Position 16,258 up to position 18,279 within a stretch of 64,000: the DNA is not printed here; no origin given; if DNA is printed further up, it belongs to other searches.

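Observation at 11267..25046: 13.8-kb sulfatase/glycosidase operon with no SusC/SusD pair and no regulator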

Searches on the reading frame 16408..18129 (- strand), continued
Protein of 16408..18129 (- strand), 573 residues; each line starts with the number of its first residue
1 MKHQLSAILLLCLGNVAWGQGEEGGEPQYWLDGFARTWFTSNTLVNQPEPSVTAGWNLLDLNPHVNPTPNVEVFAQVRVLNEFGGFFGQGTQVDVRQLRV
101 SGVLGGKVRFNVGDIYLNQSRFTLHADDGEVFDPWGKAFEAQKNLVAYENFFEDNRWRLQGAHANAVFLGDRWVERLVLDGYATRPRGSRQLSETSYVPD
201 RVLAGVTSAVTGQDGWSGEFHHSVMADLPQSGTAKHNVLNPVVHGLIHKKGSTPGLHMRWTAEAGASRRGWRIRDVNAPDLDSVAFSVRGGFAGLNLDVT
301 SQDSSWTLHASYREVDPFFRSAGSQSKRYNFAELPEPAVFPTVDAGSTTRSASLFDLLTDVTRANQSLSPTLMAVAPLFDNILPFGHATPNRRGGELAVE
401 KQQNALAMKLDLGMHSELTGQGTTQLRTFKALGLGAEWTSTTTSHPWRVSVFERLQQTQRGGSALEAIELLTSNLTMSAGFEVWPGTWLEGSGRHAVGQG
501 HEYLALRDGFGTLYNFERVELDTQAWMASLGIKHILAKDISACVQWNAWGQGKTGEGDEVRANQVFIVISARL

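Call 78: find_homologous_proteins(query=P0142, max_evalue=0.001)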
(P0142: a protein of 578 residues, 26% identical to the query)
Query P0142 (578 aa): 239 proteins with E <= 0.001 among 8000 candidates; the best 120 are listed.
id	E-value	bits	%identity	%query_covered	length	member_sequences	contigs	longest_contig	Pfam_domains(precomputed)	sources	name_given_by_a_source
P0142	0.0e+0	1290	100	100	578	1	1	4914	-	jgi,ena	-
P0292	0.0e+0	1169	90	100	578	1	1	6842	-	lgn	-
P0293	3.1e-274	929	71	100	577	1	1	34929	-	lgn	-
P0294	4.4e-250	849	66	100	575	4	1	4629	-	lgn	-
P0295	2.3e-249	847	67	100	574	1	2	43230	-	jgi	jgi:hypothetical protein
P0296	1.5e-248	844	66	100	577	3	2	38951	-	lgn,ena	-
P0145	5.2e-247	839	67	100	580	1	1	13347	-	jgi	jgi:hypothetical protein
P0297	8.7e-246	835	65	100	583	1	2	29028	-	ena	-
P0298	7.7e-244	829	65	100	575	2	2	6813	-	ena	-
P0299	4.5e-238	810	63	100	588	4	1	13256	-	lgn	-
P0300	1.4e-235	801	63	100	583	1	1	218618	-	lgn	-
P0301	1.7e-233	794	62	100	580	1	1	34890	-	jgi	jgi:hypothetical protein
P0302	2.5e-163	563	48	99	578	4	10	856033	-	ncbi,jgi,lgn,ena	-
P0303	2.3e-162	560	48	100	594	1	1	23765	-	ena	-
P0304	1.5e-161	557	48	100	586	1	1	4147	-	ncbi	-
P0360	6.8e-140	485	44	97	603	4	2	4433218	-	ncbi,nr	ncbi:CHU_1277 family cellulose-binding protein [Cytophaga hutchinsonii]|nr:hypothetical protein [Cyt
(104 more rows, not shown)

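Call 79: find_encoding_contigs(protein=P0360, flank=10000, max_places=2)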
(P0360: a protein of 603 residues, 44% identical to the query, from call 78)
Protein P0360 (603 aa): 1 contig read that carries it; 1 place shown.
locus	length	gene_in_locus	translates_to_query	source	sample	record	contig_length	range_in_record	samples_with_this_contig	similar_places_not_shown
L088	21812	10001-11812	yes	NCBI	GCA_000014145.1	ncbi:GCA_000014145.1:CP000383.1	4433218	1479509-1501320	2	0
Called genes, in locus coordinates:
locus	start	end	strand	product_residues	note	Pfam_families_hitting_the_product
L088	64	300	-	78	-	-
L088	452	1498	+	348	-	PF00155:Aminotran_1_2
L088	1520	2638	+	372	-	PF08645:PNK3P (weak), PF13242:Hydrolase_like (weak), PF00475:IGPD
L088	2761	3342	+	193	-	PF00117:GATase, PF01174:SNO, PF07685:GATase_3 (weak)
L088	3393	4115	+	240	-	PF00977:His_biosynth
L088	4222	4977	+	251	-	PF00977:His_biosynth, PF01207:Dus (weak), PF03060:NMO (faint), PF05690:ThiG (faint)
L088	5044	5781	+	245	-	PF03807:F420_oxidored (weak), PF02153:PDH_N, PF20463:PDH_C (faint), PF26213:TYRAAT1_C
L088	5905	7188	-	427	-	PF00285:Citrate_synt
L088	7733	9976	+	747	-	-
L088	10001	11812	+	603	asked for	-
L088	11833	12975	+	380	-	-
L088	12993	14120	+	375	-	-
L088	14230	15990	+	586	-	PF02927:CelD_N, PF00759:Glyco_hydro_9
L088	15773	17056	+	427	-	-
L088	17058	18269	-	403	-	PF00890:FAD_binding_2, PF01266:DAO (faint), PF03486:HI0933_like, PF07992:Pyr_redox_2, PF13738:Pyr_redox_3 (weak), PF22780:HI0933_like_1st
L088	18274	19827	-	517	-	PF01935:DUF87, PF05872:HerA_C, PF10412:TrwB_AAD_bind (faint), PF13401:AAA_22 (faint), PF00004:AAA (faint)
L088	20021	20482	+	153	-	-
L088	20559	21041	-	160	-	-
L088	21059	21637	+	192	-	PF13473:Cupredoxin_1 (faint), PF00127:Copper-bind, PF18962:Por_Secre_tail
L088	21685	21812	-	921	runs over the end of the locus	PF00133:tRNA-synt_1, PF09334:tRNA-synt_1g, PF13603:tRNA-synt_1_2, PF00133:tRNA-synt_1 (weak), PF08264:Anticodon_1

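Call 81: search_protein_families(library=ncbifam, proteins=[P0360, P0142, P0151, P0174], max_evalue=0.01)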
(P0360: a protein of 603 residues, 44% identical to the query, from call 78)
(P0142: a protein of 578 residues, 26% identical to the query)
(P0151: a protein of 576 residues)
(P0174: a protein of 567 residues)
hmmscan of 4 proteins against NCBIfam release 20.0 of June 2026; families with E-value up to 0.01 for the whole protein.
P0360 (603 aa): 0 families

P0142 (578 aa): 1 family
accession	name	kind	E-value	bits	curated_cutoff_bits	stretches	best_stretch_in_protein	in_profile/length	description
NF047659.1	THC0290_0291_fam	equivalog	0.0046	16.5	125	0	494-563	169-238/260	THC0290_0291 family protein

P0151 (576 aa): 0 families

P0174 (567 aa): 1 family
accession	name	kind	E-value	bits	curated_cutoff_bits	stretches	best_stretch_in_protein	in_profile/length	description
NF006771.0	PRK09290.1-5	subfamily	0.0093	14.5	399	0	256-313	218-275/413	allantoate amidohydrolase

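Call 89: search_protein_families(library=pfam, proteins=[L088:7733-9976:+, L088:10001-11812:+, L088:11833-12975:+, L088:12993-14120:+, L086:8007-9995:+, L086:11734-12741:+, L086:12744-14012:+, L086:4964-6316:+, L084:8073-9998:+, L084:11720-12658:+], max_evalue=0.1)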
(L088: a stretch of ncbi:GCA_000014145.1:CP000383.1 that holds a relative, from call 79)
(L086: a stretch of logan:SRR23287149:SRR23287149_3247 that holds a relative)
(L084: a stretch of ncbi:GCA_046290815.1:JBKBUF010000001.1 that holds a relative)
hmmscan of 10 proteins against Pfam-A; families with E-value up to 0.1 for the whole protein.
L088:7733-9976:+ (747 aa): 0 families

L088:10001-11812:+ (603 aa): 0 families

L088:11833-12975:+ (380 aa): 0 families

L088:12993-14120:+ (375 aa): 1 family
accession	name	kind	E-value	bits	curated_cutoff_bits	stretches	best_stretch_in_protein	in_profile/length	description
PF03424.20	CBM_17_28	-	0.044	14.2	25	0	327-362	140-176/176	Carbohydrate binding domain (family 17/28)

L086:8007-9995:+ (662 aa): 1 family
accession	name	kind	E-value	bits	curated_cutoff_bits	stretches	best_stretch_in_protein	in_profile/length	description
PF12099.14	DUF3575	-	0.023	14.5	21.1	0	549-627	48-128/177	Protein of unknown function (DUF3575)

L086:11734-12741:+ (335 aa): 1 family
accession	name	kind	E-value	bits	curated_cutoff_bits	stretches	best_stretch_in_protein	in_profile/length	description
PF03425.19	CBM_11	-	0.0068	16.9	27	1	251-311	105-166/182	Carbohydrate binding domain (family 11)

L086:12744-14012:+ (422 aa): 3 families
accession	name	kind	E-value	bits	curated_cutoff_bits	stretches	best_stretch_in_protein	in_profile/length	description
PF06452.16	CBM9_1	-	1e-15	58.5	23.4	1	257-414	38-181/185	Carbohydrate family 9 binding domain-like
PF21582.3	CBM30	-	4.2e-06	27.2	27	1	96-213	49-168/170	Carbohydrate binding domain 30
PF18329.7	SGBP_B_XBD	-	5.4e-05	23.8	26.4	1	87-213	39-184/186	Surface glycan-binding protein B xyloglucan binding domain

L086:4964-6316:+ (450 aa): 2 families
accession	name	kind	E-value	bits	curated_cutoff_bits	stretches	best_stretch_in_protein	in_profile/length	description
PF02836.23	Glyco_hydro_2_C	-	4.7e-08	33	21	1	62-221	49-210/302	Glycosyl hydrolases family 2, TIM barrel domain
PF03198.20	Glyco_hydro_72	-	0.017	14.9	25.9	1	54-177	59-185/314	Glucanosyltransferase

L084:8073-9998:+ (641 aa): 0 families

L084:11720-12658:+ (312 aa): 0 families
